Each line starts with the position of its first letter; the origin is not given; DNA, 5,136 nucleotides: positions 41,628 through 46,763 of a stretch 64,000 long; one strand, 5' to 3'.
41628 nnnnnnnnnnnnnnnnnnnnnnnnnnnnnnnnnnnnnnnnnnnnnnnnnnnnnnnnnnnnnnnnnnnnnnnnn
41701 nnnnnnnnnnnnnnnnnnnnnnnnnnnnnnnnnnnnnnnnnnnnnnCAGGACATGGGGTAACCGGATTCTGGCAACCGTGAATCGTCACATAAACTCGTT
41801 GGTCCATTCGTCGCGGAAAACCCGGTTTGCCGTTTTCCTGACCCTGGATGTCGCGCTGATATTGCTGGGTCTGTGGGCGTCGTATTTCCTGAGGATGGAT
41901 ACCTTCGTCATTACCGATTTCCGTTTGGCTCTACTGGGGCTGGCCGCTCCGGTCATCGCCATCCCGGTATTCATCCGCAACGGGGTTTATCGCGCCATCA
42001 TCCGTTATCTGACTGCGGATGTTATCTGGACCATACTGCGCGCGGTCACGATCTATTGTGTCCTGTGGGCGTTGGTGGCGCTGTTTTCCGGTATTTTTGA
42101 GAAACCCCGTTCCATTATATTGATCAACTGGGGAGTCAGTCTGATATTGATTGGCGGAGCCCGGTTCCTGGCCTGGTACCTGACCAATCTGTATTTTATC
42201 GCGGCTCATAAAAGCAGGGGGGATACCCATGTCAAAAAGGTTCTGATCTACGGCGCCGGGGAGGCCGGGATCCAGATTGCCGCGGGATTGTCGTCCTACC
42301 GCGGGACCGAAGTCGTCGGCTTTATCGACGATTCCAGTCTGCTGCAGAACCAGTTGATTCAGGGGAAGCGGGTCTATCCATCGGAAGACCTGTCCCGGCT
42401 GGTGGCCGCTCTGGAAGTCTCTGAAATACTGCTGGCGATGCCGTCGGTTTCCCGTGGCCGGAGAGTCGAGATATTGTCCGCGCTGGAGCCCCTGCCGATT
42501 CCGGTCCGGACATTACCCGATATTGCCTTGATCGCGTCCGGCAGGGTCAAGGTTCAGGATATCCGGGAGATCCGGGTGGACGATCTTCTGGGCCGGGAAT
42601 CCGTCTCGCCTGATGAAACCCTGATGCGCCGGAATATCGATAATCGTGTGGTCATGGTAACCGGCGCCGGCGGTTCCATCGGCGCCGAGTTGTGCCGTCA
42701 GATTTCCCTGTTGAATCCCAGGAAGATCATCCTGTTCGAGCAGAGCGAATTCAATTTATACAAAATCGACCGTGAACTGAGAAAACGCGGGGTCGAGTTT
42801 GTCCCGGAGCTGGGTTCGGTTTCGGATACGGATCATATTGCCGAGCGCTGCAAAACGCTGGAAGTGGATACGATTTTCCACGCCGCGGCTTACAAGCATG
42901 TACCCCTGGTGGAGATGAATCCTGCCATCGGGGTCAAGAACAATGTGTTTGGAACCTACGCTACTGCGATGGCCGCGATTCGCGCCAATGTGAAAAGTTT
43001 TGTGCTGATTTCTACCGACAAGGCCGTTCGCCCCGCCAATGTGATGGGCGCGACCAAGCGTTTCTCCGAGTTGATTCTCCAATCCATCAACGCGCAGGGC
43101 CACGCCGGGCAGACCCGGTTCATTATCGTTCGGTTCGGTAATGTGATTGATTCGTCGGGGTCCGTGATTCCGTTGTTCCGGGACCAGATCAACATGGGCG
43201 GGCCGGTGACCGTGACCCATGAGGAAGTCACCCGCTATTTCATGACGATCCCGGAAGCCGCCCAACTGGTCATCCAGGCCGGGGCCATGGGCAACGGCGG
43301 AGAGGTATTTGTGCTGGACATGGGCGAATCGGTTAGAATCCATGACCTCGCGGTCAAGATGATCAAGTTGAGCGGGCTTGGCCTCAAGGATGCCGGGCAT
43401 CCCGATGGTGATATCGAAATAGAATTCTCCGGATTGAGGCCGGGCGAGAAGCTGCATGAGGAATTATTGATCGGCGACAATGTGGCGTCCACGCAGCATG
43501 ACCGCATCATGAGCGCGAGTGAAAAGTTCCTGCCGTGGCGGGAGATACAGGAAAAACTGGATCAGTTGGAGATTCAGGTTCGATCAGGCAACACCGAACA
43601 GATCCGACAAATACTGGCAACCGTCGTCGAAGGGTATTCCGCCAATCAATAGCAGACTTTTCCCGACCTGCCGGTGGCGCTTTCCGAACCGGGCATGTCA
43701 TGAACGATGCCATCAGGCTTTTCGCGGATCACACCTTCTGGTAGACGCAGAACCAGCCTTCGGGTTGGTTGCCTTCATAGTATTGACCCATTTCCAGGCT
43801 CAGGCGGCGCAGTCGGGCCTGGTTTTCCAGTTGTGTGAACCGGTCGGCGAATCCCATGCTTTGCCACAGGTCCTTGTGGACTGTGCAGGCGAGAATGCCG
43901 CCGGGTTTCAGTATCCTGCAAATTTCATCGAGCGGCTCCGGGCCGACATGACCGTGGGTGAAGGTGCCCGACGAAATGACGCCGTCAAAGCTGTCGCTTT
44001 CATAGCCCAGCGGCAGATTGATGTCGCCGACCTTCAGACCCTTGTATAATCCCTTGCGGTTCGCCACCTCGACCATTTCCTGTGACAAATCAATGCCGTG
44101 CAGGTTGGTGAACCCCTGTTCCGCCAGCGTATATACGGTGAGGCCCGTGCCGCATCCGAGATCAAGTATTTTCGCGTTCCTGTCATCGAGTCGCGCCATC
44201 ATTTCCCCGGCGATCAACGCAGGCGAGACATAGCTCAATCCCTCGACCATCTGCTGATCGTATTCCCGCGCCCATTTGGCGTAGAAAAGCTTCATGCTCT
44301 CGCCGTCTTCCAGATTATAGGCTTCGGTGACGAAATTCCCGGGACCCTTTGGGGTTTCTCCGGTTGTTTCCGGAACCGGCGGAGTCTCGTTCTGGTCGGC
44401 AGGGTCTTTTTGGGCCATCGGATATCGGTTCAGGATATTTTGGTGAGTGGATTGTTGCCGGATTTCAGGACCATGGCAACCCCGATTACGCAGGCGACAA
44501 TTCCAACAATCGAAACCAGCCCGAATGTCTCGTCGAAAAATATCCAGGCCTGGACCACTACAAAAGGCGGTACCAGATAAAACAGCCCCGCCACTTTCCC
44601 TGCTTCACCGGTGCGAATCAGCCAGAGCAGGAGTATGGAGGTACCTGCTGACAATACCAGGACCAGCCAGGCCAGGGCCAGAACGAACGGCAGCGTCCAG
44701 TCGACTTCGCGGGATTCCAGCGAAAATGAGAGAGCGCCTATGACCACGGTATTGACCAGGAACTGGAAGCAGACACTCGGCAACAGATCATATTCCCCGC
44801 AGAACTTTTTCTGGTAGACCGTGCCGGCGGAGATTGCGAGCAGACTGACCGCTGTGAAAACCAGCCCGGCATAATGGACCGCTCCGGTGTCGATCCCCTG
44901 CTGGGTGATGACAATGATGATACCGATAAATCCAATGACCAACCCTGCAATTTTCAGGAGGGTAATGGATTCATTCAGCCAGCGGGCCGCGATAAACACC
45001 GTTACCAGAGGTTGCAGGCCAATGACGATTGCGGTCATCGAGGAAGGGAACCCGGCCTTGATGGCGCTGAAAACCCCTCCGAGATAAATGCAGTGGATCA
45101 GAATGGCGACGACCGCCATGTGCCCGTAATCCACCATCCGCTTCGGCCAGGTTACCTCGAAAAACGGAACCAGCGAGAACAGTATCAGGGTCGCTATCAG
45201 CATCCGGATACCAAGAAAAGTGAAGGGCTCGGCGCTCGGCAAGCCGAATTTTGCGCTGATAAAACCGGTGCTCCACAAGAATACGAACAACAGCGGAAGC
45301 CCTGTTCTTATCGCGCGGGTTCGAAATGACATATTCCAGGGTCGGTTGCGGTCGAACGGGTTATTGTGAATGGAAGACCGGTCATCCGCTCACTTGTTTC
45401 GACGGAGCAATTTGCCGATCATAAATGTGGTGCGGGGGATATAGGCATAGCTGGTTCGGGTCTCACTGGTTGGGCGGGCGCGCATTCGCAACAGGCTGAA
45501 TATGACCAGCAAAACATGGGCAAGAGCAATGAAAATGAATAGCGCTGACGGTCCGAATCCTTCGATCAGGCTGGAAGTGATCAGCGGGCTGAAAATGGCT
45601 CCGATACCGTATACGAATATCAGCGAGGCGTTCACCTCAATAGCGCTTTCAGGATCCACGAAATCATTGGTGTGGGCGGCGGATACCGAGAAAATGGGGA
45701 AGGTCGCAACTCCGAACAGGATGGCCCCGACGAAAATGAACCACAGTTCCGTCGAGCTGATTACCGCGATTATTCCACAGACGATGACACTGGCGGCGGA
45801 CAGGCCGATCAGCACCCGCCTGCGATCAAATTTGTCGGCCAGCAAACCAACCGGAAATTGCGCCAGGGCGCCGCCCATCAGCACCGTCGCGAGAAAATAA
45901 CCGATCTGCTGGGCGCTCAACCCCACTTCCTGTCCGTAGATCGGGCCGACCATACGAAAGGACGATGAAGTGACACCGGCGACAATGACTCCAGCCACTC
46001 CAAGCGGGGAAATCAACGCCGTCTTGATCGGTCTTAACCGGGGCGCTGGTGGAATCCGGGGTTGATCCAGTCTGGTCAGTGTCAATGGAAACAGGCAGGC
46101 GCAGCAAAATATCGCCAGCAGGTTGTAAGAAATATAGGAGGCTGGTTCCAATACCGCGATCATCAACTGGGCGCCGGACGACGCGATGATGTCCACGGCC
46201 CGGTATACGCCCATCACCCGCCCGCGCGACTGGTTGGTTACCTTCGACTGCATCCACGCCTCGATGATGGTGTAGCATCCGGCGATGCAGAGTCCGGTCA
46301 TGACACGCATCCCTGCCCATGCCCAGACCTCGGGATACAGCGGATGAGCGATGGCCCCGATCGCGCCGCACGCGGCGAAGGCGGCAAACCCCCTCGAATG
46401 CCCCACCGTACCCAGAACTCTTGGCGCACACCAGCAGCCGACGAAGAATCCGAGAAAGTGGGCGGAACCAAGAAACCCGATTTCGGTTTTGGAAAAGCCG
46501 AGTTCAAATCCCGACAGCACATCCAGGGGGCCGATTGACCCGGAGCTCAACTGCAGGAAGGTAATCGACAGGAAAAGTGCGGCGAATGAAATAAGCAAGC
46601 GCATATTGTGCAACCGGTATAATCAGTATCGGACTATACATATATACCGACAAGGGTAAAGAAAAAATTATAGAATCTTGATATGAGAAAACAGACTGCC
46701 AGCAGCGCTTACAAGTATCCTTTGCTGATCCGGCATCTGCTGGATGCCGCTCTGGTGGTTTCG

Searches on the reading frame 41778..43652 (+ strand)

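Call 40: search_protein_families(library=pfam, proteins=[window:41778-43652:+], max_evalue=0.00001)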
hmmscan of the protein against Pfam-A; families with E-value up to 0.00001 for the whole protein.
window:41778-43652:+ (624 aa): 5 families
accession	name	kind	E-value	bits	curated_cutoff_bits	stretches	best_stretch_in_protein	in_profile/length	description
PF02719.21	Polysacc_synt_2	-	1.4e-118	395.8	20.2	1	292-581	1-292/293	Polysaccharide biosynthesis protein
PF01370.27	Epimerase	-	2.7e-15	56.9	20.9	1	292-511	1-237/240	NAD dependent epimerase/dehydratase family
PF16363.11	GDP_Man_Dehyd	-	9.4e-08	32.3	27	1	293-414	1-130/332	GDP-mannose 4,6 dehydratase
PF04321.23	RmlD_sub_bind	-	2.5e-07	30.5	27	1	292-415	3-103/287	RmlD substrate binding domain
PF13727.12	CoA_binding_3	-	2e-06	28.4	25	1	69-247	4-175/175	CoA-binding domain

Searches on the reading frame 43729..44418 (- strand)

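Call 40: search_protein_families(library=pfam, proteins=[window:43729-44418:-], max_evalue=0.00001)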
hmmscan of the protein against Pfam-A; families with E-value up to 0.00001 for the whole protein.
window:43729-44418:- (229 aa): 7 families
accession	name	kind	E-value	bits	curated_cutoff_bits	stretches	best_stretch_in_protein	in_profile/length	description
PF08241.18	Methyltransf_11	-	5e-19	69.2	21.2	1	85-178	1-95/95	Methyltransferase domain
PF13847.12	Methyltransf_31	-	4e-18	65.9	27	1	79-182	2-113/145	Methyltransferase domain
PF13649.12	Methyltransf_25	-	3.4e-17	63.4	27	1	84-174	1-97/97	Methyltransferase domain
PF13489.12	Methyltransf_23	-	2.6e-13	50.4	27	1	77-206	19-124/164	Methyltransferase domain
PF08242.18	Methyltransf_12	-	1.4e-11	45.4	30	1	85-176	1-98/98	Methyltransferase domain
PF07021.18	MetW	-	2.4e-08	34.3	21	1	76-170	9-102/193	Methionine biosynthesis protein MetW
PF01209.24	Ubie_methyltran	-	4.7e-07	29.8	20.1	1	48-178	15-151/233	ubiE/COQ5 methyltransferase family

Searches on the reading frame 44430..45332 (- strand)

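Call 40: search_protein_families(library=pfam, proteins=[window:44430-45332:-], max_evalue=0.00001)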
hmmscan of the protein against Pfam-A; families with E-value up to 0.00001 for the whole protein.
window:44430-45332:- (300 aa): 1 family
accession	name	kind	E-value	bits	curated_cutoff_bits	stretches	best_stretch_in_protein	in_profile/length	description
PF00892.27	EamA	-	2.7e-27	96.2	28.2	2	14-142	8-134/135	EamA-like transporter family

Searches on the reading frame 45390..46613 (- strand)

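Call 40: search_protein_families(library=pfam, proteins=[window:45390-46613:-], max_evalue=0.00001)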
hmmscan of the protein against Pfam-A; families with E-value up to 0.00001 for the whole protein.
window:45390-46613:- (407 aa): 1 family
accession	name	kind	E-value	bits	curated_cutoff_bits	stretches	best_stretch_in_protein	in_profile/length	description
PF07690.21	MFS_1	-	5.7e-30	104.8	33.4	2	208-391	4-187/347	Major Facilitator Superfamily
